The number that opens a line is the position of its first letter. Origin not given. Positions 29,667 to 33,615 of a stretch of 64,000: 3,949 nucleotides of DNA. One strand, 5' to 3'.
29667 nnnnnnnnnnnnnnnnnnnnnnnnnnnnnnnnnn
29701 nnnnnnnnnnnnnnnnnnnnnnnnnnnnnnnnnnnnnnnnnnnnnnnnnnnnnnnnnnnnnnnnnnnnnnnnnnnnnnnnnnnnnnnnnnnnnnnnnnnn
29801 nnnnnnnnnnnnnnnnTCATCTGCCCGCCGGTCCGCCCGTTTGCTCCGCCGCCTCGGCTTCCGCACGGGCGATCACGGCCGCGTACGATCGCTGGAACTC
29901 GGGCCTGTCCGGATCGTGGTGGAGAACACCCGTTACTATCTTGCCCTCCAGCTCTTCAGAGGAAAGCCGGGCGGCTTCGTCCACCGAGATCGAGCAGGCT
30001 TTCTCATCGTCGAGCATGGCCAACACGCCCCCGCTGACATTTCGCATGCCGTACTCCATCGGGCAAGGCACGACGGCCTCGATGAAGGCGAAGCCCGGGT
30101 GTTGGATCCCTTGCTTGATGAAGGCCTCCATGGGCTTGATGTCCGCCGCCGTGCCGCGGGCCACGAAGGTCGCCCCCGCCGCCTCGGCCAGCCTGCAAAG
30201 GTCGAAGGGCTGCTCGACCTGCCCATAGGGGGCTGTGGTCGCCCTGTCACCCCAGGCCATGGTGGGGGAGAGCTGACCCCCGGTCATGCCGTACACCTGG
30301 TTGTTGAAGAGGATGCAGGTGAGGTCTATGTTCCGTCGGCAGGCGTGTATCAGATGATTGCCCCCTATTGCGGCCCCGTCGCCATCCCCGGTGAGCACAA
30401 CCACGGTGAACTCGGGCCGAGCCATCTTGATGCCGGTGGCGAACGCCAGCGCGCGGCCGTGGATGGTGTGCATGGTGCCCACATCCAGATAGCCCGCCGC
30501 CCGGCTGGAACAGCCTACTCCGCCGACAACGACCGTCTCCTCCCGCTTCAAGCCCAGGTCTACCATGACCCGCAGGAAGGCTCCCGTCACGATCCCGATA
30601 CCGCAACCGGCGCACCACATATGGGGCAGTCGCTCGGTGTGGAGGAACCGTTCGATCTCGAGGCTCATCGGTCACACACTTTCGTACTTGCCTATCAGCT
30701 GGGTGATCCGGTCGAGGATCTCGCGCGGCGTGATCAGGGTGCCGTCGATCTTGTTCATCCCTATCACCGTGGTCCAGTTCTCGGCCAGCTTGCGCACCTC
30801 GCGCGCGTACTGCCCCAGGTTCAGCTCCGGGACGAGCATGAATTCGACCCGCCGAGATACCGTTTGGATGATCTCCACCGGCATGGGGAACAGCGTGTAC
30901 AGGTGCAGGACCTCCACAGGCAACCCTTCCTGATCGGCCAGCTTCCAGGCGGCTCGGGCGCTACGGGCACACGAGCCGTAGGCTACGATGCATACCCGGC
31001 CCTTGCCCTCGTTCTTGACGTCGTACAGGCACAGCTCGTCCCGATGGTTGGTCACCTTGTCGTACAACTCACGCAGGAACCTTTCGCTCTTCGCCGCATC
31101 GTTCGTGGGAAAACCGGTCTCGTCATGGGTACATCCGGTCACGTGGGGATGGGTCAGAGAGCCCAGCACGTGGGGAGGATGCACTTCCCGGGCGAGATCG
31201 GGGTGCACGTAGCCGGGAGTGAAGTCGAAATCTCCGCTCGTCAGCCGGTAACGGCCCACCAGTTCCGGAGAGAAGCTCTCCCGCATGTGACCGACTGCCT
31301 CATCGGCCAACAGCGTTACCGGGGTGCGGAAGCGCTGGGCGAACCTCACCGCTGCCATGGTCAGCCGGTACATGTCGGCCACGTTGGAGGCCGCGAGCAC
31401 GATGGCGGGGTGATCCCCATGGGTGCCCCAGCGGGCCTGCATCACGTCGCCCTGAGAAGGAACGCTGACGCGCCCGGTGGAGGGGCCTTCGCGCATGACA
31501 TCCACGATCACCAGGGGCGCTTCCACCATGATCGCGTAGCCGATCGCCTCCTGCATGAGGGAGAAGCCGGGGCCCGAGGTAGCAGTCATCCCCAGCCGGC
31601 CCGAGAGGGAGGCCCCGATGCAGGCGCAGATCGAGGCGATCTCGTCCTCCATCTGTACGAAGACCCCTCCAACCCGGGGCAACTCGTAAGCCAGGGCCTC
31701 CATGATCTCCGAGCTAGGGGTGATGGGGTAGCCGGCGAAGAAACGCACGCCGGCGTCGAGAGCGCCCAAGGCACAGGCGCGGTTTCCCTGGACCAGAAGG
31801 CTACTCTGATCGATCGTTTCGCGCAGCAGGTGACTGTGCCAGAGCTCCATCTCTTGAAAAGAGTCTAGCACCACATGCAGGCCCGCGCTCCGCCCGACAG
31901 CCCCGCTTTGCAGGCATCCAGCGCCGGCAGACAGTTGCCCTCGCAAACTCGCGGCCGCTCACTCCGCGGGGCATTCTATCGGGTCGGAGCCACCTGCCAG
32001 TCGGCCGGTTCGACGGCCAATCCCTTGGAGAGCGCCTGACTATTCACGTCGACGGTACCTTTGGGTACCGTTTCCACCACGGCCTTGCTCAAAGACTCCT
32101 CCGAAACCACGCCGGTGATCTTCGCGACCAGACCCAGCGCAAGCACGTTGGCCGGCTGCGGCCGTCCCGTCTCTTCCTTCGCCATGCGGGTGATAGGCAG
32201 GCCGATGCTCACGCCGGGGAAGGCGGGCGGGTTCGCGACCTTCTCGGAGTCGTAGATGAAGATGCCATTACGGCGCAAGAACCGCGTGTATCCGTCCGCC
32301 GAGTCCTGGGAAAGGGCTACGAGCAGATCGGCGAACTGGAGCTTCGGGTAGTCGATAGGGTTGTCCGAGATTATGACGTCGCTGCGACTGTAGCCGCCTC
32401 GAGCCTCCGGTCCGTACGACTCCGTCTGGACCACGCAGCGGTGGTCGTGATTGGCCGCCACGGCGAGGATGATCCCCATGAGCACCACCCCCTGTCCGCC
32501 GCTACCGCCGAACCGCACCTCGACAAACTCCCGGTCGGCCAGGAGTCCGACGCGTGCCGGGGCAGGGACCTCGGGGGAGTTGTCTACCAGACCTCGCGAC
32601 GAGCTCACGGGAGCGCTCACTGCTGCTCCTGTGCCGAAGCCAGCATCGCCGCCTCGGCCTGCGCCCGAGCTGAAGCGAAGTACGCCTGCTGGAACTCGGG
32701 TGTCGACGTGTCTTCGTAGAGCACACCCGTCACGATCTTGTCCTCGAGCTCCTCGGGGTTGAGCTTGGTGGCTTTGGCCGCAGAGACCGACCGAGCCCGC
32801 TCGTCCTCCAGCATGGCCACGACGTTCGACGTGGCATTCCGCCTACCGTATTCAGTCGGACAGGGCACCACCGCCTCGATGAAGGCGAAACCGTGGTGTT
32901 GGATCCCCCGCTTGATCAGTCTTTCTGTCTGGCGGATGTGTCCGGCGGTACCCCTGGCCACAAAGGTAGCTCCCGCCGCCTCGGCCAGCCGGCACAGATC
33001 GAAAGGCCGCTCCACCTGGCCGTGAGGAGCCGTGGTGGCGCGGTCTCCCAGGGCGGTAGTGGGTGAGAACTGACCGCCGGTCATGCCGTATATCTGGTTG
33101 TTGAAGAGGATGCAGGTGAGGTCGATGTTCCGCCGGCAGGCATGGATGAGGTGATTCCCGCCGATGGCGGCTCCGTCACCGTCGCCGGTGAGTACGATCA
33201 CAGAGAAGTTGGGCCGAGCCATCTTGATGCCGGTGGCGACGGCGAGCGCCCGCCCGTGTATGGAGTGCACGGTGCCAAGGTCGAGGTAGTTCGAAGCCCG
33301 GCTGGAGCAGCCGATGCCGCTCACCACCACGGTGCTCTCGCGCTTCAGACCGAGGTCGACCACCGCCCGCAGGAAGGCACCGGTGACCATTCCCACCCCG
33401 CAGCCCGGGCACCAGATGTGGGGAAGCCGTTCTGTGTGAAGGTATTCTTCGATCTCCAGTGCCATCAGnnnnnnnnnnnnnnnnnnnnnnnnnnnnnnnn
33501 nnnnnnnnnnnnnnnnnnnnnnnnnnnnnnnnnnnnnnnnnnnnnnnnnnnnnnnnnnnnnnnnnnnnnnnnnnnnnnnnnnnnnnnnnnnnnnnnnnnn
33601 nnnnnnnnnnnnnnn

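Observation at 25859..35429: Two tandem 2-oxoacid:ferredoxin oxidoreductases wired to a BcrAD/HgdC-type ATPase pair, a ferredoxin and a NuoG-like Fe-S protein, with no dehydratase/reductase catalytic partner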

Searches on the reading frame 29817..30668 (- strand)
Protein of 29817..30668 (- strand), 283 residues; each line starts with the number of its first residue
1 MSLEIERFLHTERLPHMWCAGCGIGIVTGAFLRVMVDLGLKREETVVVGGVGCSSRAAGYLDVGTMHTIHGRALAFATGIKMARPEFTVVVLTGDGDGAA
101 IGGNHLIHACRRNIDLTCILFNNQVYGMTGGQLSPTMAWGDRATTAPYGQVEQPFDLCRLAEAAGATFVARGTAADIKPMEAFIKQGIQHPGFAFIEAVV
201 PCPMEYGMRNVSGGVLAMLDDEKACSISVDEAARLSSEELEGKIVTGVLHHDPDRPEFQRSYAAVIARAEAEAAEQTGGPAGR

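Call 4: search_protein_families(library=pfam, max_evalue=0.01, proteins=[window:29820-30668:-])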
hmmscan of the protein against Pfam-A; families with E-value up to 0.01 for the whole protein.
seq(283 aa): 1 family
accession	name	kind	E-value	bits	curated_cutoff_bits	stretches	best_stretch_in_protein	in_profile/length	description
PF02775.26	TPP_enzyme_C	-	6.1e-35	120.7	21.9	1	51-197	2-150/151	Thiamine pyrophosphate enzyme, C-terminal TPP binding domain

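Call 5: search_protein_families(library=ncbifam, max_evalue=0.001, proteins=[window:29817-30668:-])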
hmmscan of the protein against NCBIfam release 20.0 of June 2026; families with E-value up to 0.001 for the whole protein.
window:29817-30668:- (283 aa): 45 families (the best 25 are shown)
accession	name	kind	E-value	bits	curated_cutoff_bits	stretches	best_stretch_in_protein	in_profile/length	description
NF007207.0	PRK09628.1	equivalog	1.5e-83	280.7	364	1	1-272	1-272/277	2-oxoglutarate ferredoxin oxidoreductase subunit beta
NF008820.0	PRK11866.1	equivalog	1.4e-67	228.1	402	1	10-265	10-264/287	2-oxoacid ferredoxin oxidoreductase subunit beta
TIGR02177.1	PorB_KorB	subfamily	1.1e-64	218.7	261.9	1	17-269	2-263/286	2-oxoacid:acceptor oxidoreductase, beta subunit, pyruvate/2-ketoisovalerate family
NF041171.1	Oxoac_fdxbeta_Archa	equivalog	4.1e-60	203.6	423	1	18-204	5-191/296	2-oxoacid:ferredoxin oxidoreductase subunit beta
NF008821.0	PRK11869.1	equivalog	1.2e-51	175.2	438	1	9-203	7-201/286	2-oxoacid ferredoxin oxidoreductase subunit beta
NF008818.0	PRK11864.1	subfamily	2.5e-17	63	405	1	16-206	18-212/300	3-methyl-2-oxobutanoate dehydrogenase subunit beta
NF008819.1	PRK11865.1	equivalog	2.2e-15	56.7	405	1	16-209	18-219/300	pyruvate synthase subunit PorB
TIGR03336.1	IOR_alpha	equivalog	7.1e-13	47.7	650.9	1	15-206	355-535/595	indolepyruvate ferredoxin oxidoreductase subunit alpha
NF045792.1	OxalOxredbeta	equivalog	2.6e-10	39.8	590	1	43-206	42-229/311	oxalate oxidoreductase subunit beta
NF004813.0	PRK06163.1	equivalog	2.5e-08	33.9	240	1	42-139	27-128/202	hypothetical protein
NF005760.0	PRK07586.1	equivalog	1.2e-07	31.1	363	1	71-200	388-514/514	acetolactate synthase large subunit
NF006016.1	PRK08155.1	equivalog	1.6e-07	30.1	870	1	56-201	398-533/554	acetolactate synthase large subunit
NF004772.0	PRK06112.1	subfamily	1.9e-07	29.8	673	1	71-196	440-555/578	acetolactate synthase catalytic subunit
TIGR03297.1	Ppyr-DeCO2ase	equivalog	4.2e-07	29.3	312.5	1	56-148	212-302/360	phosphonopyruvate decarboxylase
NF005039.0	PRK06456.1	equivalog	5.8e-07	28.4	868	1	61-178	415-525/572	acetolactate synthase large subunit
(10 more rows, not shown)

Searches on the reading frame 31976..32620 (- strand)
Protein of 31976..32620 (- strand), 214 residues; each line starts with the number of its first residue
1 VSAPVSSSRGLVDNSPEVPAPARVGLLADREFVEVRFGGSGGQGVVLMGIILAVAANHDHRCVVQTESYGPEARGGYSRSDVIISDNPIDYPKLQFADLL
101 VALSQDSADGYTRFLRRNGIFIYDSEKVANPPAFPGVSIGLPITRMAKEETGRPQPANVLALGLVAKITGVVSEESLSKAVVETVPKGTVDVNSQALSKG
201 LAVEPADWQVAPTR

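Call 4: search_protein_families(library=pfam, max_evalue=0.01, proteins=[window:31979-32620:-])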
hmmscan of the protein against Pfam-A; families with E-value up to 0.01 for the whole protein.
seq(214 aa): 1 family
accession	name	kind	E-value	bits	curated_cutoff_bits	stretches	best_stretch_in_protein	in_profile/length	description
PF01558.24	POR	-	1.2e-33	117.1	27.4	1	41-201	1-172/173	Pyruvate ferredoxin/flavodoxin oxidoreductase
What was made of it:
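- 31976..32620 (-): OFOR gamma subunit, copy 1. PF01558 E 1.2e-33 (call 4).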

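Call 5: search_protein_families(library=ncbifam, max_evalue=0.001, proteins=[window:31976-32620:-])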
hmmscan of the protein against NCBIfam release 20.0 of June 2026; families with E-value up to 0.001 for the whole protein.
window:31976-32620:- (214 aa): 22 families
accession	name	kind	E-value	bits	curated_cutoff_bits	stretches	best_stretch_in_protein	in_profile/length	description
NF006323.0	PRK08537.1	equivalog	7.7e-51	172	235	1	34-203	4-177/181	2-oxoacid:ferredoxin oxidoreductase subunit gamma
NF006211.0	PRK08338.1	equivalog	2.3e-34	118.3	239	1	34-203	2-167/170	2-oxoacid:ferredoxin oxidoreductase subunit gamma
NF006275.0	PRK08441.1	equivalog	4.7e-22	78.4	216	1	34-201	4-175/185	2-oxoglutarate-acceptor oxidoreductase subunit OorC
TIGR03710.1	OAFO_sf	subfamily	2.5e-20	72.6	482.75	1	33-203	2-172/561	2-oxoacid:acceptor oxidoreductase subunit alpha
TIGR02175.1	PorC_KorC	subfamily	2.5e-17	63.2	81.1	1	33-201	2-172/177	2-oxoacid:acceptor oxidoreductase, gamma subunit, pyruvate/2-ketoisovalerate family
NF005324.0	PRK06853.1-4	equivalog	6.9e-15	55.4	222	1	37-204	7-189/196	indolepyruvate oxidoreductase subunit beta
NF005325.0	PRK06853.1-5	equivalog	1.5e-13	51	230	2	34-133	5-105/192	indolepyruvate oxidoreductase subunit beta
NF040683.1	PorC_Meth_Thtga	equivalog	1.2e-12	47.9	270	1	33-200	2-169/177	pyruvate synthase subunit PorC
NF045762.1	PhenlGlyoxDHPadE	equivalog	3.3e-12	46.7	300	1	33-201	2-176/187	NADH-dependent phenylglyoxylate dehydrogenase subunit gamma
NF006321.0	PRK08534.1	equivalog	3.7e-12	46.3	225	1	33-199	2-172/181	pyruvate ferredoxin oxidoreductase subunit gamma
NF005323.0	PRK06853.1-3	equivalog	3.9e-12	46.5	238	2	34-128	8-102/197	indolepyruvate oxidoreductase subunit beta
TIGR03334.1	IOR_beta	equivalog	1.9e-11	44.3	205.8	2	37-128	5-96/189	indolepyruvate ferredoxin oxidoreductase subunit beta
NF010632.0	PRK14029.1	equivalog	7.5e-11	42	335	1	33-196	2-172/185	pyruvate/ketoisovalerate ferredoxin oxidoreductase subunit gamma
NF005322.0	PRK06853.1-2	equivalog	7e-10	39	237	1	32-131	5-105/197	indolepyruvate oxidoreductase subunit beta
NF004917.0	PRK06274.1-3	equivalog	2.6e-08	34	284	1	37-136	7-107/203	indolepyruvate oxidoreductase subunit beta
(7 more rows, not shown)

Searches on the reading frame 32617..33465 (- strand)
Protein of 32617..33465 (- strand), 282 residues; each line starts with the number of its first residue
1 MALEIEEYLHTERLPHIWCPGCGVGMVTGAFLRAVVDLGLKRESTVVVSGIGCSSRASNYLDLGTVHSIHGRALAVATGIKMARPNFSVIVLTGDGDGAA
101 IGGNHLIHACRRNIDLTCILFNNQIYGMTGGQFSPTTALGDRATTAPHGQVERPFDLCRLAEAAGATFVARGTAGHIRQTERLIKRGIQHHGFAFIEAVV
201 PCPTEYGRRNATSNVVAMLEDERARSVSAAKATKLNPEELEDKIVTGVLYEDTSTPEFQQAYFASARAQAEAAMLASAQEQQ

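Call 4: search_protein_families(library=pfam, max_evalue=0.01, proteins=[window:32620-33465:-])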
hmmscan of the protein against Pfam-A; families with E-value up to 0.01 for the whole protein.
seq(282 aa): 2 families
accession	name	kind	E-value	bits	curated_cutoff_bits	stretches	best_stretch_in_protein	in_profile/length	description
PF02775.26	TPP_enzyme_C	-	6.1e-35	120.7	21.9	1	51-197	2-150/151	Thiamine pyrophosphate enzyme, C-terminal TPP binding domain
PF12367.13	PFO_beta_C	-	0.0099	16.4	24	0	238-261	37-60/66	Pyruvate ferredoxin oxidoreductase beta subunit C terminal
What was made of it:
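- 32617..33465 (-): OFOR beta subunit (TPP and [4Fe-4S]), copy 1. PF02775 E 6e-35 (call 4).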

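Call 5: search_protein_families(library=ncbifam, max_evalue=0.001, proteins=[window:32617-33465:-])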
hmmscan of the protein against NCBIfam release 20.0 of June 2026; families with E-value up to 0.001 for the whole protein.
window:32617-33465:- (282 aa): 39 families (the best 25 are shown)
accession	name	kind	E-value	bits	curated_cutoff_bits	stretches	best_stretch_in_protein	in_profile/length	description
NF007207.0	PRK09628.1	equivalog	2.5e-87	293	364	1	1-269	1-269/277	2-oxoglutarate ferredoxin oxidoreductase subunit beta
NF008820.0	PRK11866.1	equivalog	5.7e-74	249.1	402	1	9-262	9-261/287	2-oxoacid ferredoxin oxidoreductase subunit beta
TIGR02177.1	PorB_KorB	subfamily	1.3e-69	234.8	261.9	1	17-274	2-268/286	2-oxoacid:acceptor oxidoreductase, beta subunit, pyruvate/2-ketoisovalerate family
NF041171.1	Oxoac_fdxbeta_Archa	equivalog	3e-63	213.9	423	1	18-265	5-263/296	2-oxoacid:ferredoxin oxidoreductase subunit beta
NF008821.0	PRK11869.1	equivalog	2.6e-58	197.2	438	1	10-210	8-207/286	2-oxoacid ferredoxin oxidoreductase subunit beta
NF008818.0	PRK11864.1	subfamily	2.2e-19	69.7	405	1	16-211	18-217/300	3-methyl-2-oxobutanoate dehydrogenase subunit beta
NF008819.1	PRK11865.1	equivalog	7.7e-19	68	405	1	16-211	18-221/300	pyruvate synthase subunit PorB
TIGR03336.1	IOR_alpha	equivalog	1.1e-13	50.4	650.9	1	15-218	355-546/595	indolepyruvate ferredoxin oxidoreductase subunit alpha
NF045792.1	OxalOxredbeta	equivalog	2.2e-11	43.4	590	1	83-206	98-229/311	oxalate oxidoreductase subunit beta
NF004813.0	PRK06163.1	equivalog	2.2e-08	34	240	1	55-141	48-130/202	hypothetical protein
NF045766.1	PhenlGlyoxDHPadI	equivalog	7.2e-08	31.6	700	1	78-212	219-363/443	NADH-dependent phenylglyoxylate dehydrogenase subunit beta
NF005760.0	PRK07586.1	equivalog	8.8e-08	31.5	363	1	71-200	388-514/514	acetolactate synthase large subunit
TIGR03846.1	sulfopy_beta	equivalog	3.6e-07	30.3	221.5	1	56-141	34-115/182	sulfopyruvate decarboxylase subunit beta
NF005485.1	PRK07092.1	equivalog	4.8e-07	29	493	1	71-200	399-518/523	benzoylformate decarboxylase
NF004772.0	PRK06112.1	subfamily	4.9e-07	28.4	673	1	71-180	440-542/578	acetolactate synthase catalytic subunit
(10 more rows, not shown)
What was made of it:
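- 32617..33465 (-): Best NCBIfam match is the 2-oxoglutarate:Fd oxidoreductase beta subunit, below cut-off (call 5).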

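Call 8: find_encoding_contigs(protein=window:32617-33465:-, flank=10000, max_places=6)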
Protein window:32617-33465:- (282 aa): 1 contig read that carries it; 1 place shown.
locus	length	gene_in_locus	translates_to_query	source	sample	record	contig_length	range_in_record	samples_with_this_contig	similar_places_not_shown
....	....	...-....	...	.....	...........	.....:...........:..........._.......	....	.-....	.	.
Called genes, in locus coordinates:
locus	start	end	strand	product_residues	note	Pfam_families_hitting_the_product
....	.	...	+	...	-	?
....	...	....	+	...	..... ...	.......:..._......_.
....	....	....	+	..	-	?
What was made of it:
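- Tried and rejected: Looking up its encoding contig returned only a 1.5-kb fragment (call 8).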
